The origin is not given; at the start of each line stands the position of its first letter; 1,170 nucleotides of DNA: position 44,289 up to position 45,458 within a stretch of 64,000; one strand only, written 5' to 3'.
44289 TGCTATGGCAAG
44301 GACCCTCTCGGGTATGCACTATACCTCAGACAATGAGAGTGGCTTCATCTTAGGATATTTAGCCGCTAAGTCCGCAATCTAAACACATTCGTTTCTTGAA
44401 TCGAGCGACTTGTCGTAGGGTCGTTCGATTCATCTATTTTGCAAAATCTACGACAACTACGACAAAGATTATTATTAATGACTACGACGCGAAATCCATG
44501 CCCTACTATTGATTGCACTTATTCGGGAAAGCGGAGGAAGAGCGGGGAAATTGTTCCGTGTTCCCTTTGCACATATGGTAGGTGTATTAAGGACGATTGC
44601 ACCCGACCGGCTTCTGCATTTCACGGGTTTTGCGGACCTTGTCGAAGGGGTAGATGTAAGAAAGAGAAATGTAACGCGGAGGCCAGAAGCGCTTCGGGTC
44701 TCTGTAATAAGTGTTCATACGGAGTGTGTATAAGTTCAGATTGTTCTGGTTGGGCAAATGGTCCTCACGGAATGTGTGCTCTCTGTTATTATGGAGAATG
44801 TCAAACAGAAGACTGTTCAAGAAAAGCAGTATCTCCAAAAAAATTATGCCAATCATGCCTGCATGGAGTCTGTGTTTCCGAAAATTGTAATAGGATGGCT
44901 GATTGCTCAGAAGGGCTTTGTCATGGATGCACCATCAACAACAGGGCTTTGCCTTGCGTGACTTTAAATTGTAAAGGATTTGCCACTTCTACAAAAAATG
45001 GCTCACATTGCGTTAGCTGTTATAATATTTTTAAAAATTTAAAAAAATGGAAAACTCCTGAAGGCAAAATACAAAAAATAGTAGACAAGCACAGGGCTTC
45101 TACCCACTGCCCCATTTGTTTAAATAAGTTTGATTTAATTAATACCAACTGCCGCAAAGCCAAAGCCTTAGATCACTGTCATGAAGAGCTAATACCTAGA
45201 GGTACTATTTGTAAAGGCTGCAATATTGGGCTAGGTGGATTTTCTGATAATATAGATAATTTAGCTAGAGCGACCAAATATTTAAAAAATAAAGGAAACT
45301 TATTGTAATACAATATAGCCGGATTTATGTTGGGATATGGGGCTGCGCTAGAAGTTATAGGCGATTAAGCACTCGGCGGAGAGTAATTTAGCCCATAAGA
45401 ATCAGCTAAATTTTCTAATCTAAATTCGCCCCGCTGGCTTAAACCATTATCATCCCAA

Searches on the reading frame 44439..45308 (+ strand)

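Call 31: search_protein_families(library=phrogs, proteins=[window:44439-45308:+], max_evalue=0.001)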
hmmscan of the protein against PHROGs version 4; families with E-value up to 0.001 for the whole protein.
window:44439-45308:+ (289 aa): 4 families
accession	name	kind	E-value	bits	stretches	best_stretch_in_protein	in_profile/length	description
phrog_2914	-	DNA, RNA and nucleotide metabolism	3.5e-10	40.9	1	211-285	82-155/190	endonuclease VII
phrog_2633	-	DNA, RNA and nucleotide metabolism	7.6e-10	40.1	1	177-285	57-139/142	endonuclease VII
phrog_307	-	DNA, RNA and nucleotide metabolism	1.2e-09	39.6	1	223-285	122-179/334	endonuclease VII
phrog_423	-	DNA, RNA and nucleotide metabolism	9.3e-07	29.9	1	220-275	22-74/159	endonuclease VII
